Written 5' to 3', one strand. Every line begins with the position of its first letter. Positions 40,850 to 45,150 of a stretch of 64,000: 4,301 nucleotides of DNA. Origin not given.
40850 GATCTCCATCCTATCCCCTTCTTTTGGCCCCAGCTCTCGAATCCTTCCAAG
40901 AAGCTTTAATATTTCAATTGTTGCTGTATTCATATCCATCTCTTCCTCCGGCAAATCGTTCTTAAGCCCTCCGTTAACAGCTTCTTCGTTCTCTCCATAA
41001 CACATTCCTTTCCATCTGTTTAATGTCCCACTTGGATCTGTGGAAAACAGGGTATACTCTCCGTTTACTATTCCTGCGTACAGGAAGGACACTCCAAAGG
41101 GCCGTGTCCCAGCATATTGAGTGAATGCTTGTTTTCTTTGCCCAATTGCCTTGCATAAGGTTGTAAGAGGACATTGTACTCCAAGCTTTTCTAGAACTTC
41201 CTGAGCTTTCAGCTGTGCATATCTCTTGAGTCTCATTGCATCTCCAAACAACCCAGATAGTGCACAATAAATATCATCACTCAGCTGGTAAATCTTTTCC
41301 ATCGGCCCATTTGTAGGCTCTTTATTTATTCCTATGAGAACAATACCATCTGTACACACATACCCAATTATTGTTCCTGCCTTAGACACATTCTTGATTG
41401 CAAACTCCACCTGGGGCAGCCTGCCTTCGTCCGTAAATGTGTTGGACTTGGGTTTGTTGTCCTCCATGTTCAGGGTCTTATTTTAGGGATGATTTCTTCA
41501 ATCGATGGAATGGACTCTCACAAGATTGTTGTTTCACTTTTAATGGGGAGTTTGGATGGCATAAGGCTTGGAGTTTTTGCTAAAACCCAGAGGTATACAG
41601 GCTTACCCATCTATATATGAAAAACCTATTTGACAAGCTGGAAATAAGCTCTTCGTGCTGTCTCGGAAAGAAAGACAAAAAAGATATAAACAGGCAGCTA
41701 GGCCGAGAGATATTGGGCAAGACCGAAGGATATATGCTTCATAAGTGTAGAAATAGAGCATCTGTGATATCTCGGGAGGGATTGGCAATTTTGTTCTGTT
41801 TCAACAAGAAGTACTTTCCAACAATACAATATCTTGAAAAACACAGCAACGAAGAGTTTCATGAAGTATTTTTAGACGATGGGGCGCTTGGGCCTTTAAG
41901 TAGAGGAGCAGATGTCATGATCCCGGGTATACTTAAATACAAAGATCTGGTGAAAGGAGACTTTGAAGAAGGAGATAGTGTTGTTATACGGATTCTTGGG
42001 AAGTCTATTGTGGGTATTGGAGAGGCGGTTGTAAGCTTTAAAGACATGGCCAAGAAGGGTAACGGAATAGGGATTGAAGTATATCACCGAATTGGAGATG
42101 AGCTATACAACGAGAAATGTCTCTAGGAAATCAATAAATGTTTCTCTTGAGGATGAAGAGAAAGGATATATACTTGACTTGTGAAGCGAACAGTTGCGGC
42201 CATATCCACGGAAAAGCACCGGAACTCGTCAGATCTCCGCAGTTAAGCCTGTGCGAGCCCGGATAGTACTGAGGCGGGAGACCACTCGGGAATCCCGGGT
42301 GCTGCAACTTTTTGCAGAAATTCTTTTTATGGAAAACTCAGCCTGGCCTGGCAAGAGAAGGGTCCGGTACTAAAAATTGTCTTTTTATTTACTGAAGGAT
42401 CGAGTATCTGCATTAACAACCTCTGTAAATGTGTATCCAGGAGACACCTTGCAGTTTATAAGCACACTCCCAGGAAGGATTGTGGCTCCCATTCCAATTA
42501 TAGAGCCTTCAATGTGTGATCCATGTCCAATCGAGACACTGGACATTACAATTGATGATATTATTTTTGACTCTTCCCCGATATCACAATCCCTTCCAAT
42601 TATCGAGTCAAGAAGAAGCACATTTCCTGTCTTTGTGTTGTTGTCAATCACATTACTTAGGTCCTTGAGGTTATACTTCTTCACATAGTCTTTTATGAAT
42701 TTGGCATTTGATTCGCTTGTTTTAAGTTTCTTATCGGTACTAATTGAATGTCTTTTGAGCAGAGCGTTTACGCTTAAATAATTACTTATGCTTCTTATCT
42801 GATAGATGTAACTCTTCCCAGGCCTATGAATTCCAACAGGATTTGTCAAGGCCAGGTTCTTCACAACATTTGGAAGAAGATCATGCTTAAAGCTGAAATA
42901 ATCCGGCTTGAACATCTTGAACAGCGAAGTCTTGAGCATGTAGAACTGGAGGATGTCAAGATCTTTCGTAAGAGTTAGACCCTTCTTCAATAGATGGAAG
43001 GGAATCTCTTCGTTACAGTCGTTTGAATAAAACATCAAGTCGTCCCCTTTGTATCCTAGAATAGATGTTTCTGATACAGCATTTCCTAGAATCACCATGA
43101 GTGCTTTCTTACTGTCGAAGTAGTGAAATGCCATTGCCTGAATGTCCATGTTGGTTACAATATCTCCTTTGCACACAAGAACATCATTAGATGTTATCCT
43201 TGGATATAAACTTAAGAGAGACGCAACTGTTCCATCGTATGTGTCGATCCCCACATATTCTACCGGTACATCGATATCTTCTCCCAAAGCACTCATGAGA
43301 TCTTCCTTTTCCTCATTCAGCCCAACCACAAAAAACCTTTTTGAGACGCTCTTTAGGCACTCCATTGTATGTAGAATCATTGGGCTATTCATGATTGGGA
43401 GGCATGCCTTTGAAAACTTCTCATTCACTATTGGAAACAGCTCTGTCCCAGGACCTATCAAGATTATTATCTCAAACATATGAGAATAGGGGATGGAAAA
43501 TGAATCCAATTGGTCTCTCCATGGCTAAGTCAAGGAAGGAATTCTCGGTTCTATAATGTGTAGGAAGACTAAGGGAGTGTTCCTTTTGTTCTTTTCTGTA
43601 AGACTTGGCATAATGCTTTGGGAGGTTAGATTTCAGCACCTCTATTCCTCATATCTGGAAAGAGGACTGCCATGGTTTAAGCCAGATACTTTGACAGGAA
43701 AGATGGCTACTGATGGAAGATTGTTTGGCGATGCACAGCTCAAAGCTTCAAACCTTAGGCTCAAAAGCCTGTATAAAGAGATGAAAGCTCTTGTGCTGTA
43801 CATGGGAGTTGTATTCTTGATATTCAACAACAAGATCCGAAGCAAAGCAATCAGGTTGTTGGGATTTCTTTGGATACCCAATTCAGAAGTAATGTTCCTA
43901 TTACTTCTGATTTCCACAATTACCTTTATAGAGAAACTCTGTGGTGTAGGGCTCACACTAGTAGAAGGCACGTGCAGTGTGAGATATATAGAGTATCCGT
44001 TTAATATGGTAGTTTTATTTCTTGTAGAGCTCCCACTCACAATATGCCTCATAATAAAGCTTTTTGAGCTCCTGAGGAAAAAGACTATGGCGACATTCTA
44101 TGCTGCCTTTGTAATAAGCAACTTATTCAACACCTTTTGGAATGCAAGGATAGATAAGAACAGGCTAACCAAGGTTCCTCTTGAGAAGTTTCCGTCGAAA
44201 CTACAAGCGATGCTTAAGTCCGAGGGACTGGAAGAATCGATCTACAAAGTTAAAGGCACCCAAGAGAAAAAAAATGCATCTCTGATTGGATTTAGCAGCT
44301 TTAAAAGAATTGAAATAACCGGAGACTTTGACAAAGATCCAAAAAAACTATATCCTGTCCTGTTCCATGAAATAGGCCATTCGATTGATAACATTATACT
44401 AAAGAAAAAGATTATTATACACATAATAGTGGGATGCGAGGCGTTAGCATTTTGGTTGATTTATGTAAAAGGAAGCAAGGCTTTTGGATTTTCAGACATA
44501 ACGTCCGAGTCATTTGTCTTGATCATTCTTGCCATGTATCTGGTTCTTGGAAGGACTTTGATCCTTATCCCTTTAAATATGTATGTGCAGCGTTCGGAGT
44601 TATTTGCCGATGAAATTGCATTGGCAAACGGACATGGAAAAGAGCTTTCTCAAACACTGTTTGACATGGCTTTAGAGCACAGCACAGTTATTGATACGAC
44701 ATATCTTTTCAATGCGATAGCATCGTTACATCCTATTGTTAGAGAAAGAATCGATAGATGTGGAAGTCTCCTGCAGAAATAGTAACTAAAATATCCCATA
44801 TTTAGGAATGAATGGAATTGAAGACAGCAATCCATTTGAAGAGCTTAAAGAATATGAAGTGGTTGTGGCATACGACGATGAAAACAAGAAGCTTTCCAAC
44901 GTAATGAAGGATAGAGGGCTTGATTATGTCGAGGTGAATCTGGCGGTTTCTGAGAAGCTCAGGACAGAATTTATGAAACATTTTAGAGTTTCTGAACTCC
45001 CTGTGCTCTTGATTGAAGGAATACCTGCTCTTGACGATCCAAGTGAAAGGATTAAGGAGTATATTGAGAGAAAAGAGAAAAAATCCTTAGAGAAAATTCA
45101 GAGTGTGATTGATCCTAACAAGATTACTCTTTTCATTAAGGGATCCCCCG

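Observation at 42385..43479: GDP-mannose-pyrophosphorylase-like nucleotidyltransferase with a degenerate catalytic loop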

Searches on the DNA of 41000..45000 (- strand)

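Call 4: search_rna_families(source=window, start=41000, end=45000)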
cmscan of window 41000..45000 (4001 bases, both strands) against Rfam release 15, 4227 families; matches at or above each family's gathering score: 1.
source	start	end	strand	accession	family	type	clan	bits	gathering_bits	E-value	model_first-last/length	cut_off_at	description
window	42192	42310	+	RF00001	5S_rRNA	Gene; rRNA;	CL00113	96.8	38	5.2e-21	1-120/120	no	5S ribosomal RNA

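Call 61: search_rna_families(sources=[L001, L003])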
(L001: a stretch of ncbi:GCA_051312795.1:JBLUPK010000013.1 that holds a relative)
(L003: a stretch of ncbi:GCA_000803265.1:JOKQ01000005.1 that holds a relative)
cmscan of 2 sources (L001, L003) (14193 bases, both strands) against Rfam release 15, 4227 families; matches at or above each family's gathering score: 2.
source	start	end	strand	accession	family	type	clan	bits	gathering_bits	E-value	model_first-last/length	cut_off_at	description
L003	4526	4644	-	RF00001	5S_rRNA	Gene; rRNA;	CL00113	100.9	38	1.5e-21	1-120/120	no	5S ribosomal RNA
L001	4170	4288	-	RF00001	5S_rRNA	Gene; rRNA;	CL00113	99.8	38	2.9e-21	1-120/120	no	5S ribosomal RNA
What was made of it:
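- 42192..42310 (+): Neighbouring 5S rRNA gene (not part of the protein gene), convergent, 74 nt from the stop codon. The same arrangement occurs in Ordospora colligata (call 61).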
